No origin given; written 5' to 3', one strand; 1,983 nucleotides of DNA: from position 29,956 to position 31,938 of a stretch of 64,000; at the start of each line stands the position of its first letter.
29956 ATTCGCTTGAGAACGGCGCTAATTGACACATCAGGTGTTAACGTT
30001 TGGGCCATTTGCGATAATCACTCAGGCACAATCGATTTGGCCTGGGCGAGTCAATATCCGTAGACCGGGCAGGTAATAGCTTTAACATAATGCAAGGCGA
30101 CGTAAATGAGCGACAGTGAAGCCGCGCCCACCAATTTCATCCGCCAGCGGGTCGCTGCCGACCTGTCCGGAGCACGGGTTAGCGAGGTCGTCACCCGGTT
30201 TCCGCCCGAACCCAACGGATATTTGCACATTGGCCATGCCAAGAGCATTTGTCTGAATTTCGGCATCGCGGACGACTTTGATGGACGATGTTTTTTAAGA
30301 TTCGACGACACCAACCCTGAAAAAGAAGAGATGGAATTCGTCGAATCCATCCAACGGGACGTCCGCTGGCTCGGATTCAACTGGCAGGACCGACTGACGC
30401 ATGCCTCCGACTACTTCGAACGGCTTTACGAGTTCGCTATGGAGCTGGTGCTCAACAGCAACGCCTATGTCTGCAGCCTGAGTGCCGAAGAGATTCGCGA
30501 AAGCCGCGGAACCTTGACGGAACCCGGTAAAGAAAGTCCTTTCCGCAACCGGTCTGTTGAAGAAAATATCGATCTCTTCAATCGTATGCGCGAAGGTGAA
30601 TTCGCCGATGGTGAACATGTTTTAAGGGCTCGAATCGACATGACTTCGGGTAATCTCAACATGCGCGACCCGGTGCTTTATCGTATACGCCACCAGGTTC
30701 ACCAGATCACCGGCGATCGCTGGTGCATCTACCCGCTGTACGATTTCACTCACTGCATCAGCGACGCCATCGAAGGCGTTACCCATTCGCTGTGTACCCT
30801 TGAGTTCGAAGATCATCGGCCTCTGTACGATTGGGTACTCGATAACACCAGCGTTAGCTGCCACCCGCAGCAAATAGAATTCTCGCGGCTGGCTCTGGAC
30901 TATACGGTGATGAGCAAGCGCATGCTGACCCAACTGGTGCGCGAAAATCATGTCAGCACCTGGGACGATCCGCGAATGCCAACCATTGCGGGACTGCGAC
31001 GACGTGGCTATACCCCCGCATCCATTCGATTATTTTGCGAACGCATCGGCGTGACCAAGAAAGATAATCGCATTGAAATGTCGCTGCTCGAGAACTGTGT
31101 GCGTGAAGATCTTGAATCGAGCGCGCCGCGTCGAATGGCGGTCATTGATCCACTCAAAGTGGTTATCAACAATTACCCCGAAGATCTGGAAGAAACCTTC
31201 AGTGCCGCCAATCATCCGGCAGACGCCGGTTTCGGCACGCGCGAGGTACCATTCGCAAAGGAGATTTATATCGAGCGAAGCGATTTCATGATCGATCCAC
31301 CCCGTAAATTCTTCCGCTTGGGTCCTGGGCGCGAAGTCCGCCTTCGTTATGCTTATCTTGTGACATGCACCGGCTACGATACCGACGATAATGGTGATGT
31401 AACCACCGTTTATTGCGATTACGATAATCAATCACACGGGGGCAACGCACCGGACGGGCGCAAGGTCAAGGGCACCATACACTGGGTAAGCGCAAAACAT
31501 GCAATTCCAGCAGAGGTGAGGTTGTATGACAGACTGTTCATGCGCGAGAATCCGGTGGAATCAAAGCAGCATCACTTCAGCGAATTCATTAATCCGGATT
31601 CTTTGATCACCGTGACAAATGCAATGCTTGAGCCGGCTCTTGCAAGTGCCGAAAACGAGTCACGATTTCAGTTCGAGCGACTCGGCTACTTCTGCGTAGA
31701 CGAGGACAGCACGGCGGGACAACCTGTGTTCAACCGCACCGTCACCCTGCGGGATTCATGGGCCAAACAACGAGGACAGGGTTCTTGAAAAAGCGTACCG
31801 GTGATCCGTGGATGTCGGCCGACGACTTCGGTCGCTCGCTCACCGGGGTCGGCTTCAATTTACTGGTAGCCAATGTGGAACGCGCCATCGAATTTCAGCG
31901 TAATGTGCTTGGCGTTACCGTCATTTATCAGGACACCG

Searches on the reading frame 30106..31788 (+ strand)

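Call 36: search_protein_families(library=pfam, max_evalue=0.000001, proteins=[window:30106-31788:+])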
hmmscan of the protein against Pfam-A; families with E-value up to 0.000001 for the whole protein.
window:30106-31788:+ (560 aa): 3 families
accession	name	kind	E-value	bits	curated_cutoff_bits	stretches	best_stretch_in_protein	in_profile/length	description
PF00749.27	tRNA-synt_1c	-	1.3e-109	366.4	23.4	1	27-337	1-313/314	tRNA synthetases class I (E and Q), catalytic domain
PF03950.23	tRNA-synt_1c_C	-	1.3e-30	105.9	23.9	1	340-440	1-91/91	tRNA synthetases class I (E and Q), anti-codon binding domain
PF20974.2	tRNA-synt_1c_C2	-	4.3e-26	91.8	23.9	1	457-532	1-69/69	tRNA synthetases class I (E and Q), anti-codon binding domain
